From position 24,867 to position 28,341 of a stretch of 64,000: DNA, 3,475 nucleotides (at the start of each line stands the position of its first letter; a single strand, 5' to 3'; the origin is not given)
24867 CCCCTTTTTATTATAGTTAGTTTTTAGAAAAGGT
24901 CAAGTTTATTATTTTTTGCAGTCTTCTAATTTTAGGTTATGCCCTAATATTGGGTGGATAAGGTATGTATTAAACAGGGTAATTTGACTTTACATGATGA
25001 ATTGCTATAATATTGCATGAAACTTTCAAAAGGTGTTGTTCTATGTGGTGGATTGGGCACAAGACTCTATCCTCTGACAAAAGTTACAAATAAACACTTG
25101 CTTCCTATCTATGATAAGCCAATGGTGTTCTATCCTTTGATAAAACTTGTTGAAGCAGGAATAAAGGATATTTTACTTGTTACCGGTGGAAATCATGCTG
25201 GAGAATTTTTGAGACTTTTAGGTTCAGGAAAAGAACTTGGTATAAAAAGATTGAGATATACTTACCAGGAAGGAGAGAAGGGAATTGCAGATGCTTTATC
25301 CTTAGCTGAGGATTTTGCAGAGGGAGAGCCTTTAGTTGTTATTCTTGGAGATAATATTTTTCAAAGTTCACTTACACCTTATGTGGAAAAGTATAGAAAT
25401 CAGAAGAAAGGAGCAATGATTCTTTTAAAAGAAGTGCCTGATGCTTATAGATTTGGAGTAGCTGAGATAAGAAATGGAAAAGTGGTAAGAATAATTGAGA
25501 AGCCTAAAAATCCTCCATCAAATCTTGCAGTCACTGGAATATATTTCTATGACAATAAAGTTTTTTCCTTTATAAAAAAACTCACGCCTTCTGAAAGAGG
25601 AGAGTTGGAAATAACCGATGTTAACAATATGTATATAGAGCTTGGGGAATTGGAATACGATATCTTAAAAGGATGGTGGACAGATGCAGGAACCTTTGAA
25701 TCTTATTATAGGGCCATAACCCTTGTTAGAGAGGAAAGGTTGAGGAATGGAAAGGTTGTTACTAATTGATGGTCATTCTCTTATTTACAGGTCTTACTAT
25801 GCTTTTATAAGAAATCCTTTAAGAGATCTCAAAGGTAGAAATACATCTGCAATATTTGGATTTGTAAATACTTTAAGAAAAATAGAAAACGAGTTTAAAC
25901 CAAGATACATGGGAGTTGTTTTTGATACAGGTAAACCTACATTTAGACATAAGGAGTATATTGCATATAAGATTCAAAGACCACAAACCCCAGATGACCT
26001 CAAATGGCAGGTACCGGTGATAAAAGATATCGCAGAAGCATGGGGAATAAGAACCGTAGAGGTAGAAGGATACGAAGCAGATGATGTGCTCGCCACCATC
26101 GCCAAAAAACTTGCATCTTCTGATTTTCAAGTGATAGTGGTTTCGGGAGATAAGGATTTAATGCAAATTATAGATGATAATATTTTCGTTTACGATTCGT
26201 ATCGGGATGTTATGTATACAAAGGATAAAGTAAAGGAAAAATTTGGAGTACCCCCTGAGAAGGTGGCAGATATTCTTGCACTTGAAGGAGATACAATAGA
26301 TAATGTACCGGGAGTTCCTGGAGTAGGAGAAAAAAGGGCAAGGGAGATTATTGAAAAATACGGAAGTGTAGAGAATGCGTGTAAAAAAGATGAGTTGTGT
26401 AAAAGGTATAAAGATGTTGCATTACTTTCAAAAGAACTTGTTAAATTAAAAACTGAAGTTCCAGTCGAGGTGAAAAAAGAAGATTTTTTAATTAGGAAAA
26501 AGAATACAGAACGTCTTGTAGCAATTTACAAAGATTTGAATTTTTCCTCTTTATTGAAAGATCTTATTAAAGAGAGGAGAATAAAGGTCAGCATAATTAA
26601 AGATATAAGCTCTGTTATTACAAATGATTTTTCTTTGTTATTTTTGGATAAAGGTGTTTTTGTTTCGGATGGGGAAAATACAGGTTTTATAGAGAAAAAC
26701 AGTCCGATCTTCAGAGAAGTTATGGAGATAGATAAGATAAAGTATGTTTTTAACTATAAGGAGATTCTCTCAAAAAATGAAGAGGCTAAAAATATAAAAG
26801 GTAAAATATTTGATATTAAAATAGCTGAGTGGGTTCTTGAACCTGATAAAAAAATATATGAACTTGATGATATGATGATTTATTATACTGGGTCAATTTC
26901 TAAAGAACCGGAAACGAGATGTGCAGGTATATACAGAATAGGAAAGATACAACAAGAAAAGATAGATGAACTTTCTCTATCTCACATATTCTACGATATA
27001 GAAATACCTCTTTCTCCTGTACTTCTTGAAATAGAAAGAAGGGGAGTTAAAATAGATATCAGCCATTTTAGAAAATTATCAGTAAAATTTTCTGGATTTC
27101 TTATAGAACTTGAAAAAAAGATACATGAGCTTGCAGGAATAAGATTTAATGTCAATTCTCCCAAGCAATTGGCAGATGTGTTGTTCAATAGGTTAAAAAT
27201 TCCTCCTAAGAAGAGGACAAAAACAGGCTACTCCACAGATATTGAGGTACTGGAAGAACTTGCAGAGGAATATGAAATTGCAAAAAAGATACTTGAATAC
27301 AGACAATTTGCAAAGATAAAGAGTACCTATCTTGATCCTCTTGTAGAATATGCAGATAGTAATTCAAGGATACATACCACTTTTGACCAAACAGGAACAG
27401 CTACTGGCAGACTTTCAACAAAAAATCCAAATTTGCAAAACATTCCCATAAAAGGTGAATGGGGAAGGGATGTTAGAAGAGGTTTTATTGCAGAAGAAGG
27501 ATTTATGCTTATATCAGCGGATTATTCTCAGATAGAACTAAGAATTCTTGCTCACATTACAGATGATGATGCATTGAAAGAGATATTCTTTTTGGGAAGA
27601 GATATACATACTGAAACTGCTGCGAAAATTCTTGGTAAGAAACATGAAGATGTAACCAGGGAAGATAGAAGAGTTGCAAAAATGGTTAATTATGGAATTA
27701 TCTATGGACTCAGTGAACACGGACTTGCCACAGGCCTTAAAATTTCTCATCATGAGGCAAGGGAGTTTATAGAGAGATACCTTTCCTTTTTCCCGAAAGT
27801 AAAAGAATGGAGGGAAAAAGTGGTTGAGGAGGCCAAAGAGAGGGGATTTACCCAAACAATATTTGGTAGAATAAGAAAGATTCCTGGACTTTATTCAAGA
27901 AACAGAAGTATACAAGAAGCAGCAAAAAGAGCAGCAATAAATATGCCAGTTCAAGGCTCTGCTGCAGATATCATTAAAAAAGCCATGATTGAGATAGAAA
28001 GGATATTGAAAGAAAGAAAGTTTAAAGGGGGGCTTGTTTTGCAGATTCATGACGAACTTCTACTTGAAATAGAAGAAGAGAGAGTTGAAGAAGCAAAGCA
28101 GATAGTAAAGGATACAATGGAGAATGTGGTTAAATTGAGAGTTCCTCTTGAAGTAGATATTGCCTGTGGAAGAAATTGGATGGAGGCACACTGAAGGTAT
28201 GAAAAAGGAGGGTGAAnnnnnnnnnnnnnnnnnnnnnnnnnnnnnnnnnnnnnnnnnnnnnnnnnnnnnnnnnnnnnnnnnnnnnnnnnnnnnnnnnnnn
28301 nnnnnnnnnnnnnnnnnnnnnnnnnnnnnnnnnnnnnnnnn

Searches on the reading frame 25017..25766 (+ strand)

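Call 3: search_protein_families(library=pfam, proteins=[window:25017-25766:+], max_evalue=0.01)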
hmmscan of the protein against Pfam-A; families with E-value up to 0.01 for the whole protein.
window:25017-25766:+ (250 aa): 2 families
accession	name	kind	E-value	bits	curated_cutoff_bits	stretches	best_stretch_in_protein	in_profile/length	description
PF00483.29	NTP_transferase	-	1.3e-58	198.9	21.2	1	5-237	1-242/245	Nucleotidyl transferase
PF12804.13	NTP_transf_3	-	2.5e-07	31.5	27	1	6-118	1-102/160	MobA-like NTP transferase domain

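Call 4: search_protein_families(library=ncbifam, proteins=[window:25017-25766:+], max_evalue=0.01)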
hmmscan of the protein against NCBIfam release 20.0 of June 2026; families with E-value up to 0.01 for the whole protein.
window:25017-25766:+ (250 aa): 29 families (the best 25 are shown)
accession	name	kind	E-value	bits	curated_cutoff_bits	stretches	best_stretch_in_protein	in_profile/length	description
TIGR01207.1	rmlA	equivalog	2.3e-72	243.5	360.65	1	5-241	1-240/286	glucose-1-phosphate thymidylyltransferase RfbA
TIGR01208.1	rmlA_long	equivalog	4.5e-71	239.6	320.25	1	5-239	1-236/353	glucose-1-phosphate thymidylyltransferase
NF012024.0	PRK15480.1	equivalog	3e-62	210.4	588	1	1-241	1-244/292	glucose-1-phosphate thymidylyltransferase RfbA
TIGR03992.1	Arch_glmU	subfamily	3.1e-47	161.3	292.1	1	5-226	2-216/393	bifunctional sugar-1-phosphate nucleotidylyltransferase/acetyltransferase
NF041313.1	UDPGP_AglF_Halo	equivalog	6.6e-41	140.3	400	1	5-228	2-225/234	UTP--glucose-1-phosphate uridylyltransferase AglF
TIGR01099.1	galU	equivalog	4.6e-33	114.9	326.8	2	79-232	96-260/261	UTP--glucose-1-phosphate uridylyltransferase GalU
NF041173.1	Sug_nt_acttase_Thmprot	equivalog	3.5e-31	108.5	600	1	5-225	2-215/405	bifunctional sugar-1-phosphate nucleotidylyltransferase/acetyltransferase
NF052502.1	man1P_GTase_Rv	exception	3e-23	82.3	440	1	6-232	3-225/352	mannose-1-phosphate guanylyltransferase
NF009928.0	PRK13389.1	equivalog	5e-22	78.4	548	2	87-234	112-276/302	UTP--glucose-1-phosphate uridylyltransferase GalU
NF045761.1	NAMPUrTaseMurU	equivalog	3.8e-17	62.9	250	1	5-229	2-219/226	N-acetylmuramate alpha-1-phosphate uridylyltransferase MurU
TIGR02091.1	glgC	equivalog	2.6e-16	59.6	424.9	1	6-238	3-261/364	glucose-1-phosphate adenylyltransferase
NF007516.0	PRK10122.1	equivalog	2.7e-15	56.3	534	1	4-58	4-58/297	UTP--glucose-1-phosphate uridylyltransferase GalF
NF003670.0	PRK05293.1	equivalog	7.4e-15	54.8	470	1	6-236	7-258/382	glucose-1-phosphate adenylyltransferase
TIGR01105.1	galF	equivalog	3.5e-13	49.4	659.2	1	4-58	4-58/297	GalU regulator GalF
NF049965.1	GlMnHpPGnyltfHddC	equivalog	1.7e-12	47.5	300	1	5-185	2-174/221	D-glycero-D-manno-heptose 1-phosphate guanosyltransferase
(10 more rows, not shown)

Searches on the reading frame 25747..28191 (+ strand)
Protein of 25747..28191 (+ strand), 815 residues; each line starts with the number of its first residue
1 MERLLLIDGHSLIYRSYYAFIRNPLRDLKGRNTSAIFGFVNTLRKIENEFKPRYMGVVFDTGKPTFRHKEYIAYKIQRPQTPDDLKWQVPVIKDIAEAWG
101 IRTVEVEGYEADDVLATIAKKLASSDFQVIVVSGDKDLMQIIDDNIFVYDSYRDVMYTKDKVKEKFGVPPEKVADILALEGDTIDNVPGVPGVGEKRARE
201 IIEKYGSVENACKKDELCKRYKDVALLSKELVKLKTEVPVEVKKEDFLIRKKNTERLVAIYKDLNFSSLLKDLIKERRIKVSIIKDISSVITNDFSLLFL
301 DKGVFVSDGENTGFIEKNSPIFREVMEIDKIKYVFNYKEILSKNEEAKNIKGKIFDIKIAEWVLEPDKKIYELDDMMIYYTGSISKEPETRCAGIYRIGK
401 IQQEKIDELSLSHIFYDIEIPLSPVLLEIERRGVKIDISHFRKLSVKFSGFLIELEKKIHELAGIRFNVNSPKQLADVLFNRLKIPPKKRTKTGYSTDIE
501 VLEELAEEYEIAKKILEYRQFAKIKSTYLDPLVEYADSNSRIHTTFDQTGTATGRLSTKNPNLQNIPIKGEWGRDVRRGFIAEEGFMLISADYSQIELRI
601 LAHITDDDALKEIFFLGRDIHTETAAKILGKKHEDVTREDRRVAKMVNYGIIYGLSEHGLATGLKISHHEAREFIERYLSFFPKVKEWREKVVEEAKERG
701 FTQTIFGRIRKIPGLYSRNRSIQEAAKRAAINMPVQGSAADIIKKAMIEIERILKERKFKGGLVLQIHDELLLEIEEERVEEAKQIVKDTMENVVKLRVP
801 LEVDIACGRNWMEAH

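Call 3: search_protein_families(library=pfam, proteins=[window:25747-28191:+], max_evalue=0.01)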
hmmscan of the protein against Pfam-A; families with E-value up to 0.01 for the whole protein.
window:25747-28191:+ (815 aa): 4 families
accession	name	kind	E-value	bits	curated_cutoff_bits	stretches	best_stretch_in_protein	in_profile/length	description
PF00476.26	DNA_pol_A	-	1.5e-151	505.1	34.3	1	441-813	4-381/381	DNA polymerase family A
PF02739.22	5_3_exonuc_N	-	3.8e-57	193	34.3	1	3-167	1-164/164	5'-3' exonuclease, N-terminal resolvase-like domain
PF01367.25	5_3_exonuc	-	1e-21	77.6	40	1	168-254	1-96/97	5'-3' exonuclease, C-terminal SAM fold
PF14520.12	HHH_5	-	0.0099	16.8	27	0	189-213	6-31/57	Helix-hairpin-helix domain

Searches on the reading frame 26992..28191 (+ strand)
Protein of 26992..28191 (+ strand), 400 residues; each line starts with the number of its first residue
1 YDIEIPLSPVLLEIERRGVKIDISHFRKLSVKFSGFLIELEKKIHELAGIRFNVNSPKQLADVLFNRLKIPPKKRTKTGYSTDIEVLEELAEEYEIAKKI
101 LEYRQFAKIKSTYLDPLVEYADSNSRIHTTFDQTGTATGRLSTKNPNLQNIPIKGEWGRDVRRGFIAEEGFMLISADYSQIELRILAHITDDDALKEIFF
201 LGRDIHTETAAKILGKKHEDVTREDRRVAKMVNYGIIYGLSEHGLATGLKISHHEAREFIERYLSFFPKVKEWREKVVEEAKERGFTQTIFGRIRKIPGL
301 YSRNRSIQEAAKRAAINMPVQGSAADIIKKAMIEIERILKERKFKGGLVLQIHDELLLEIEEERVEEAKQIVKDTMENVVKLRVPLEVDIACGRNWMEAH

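Call 27: find_related_loci(query=window:26992-28191:+, collection=metagenome_contigs, flank=6000)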
Query window:26992-28191:+ (400 aa) in metagenome_contigs; peptide patterns used: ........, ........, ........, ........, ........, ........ (x = any residue, [..] = any of these).
553 stretches matched a pattern; 34 encode a relative of the query (tblastn E <= 1e-3); 34 distinct loci.
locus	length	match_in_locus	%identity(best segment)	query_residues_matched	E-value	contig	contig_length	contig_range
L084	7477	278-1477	57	2-400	3e-147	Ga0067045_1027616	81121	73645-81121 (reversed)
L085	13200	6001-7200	57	2-400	1e-146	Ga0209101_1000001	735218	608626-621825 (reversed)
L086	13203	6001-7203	53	1-399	1e-136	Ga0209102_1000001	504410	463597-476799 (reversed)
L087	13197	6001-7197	57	3-400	9e-147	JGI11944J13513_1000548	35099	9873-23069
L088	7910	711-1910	50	1-400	5e-127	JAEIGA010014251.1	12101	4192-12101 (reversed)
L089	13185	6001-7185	50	2-400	1e-119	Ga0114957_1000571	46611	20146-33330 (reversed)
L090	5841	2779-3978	48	2-399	1e-119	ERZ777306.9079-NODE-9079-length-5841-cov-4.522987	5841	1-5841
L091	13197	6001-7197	47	3-399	5e-118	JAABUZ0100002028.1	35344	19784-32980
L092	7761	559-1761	45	3-400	9e-117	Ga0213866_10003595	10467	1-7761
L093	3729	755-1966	48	1-400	1e-118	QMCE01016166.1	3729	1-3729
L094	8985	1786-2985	46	2-400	2e-116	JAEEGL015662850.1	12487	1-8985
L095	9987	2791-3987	46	3-400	6e-116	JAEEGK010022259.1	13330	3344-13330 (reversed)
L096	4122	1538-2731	46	2-399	2e-116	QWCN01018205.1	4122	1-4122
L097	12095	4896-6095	46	2-400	1e-114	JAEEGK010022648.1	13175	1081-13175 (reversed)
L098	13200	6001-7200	46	2-400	1e-114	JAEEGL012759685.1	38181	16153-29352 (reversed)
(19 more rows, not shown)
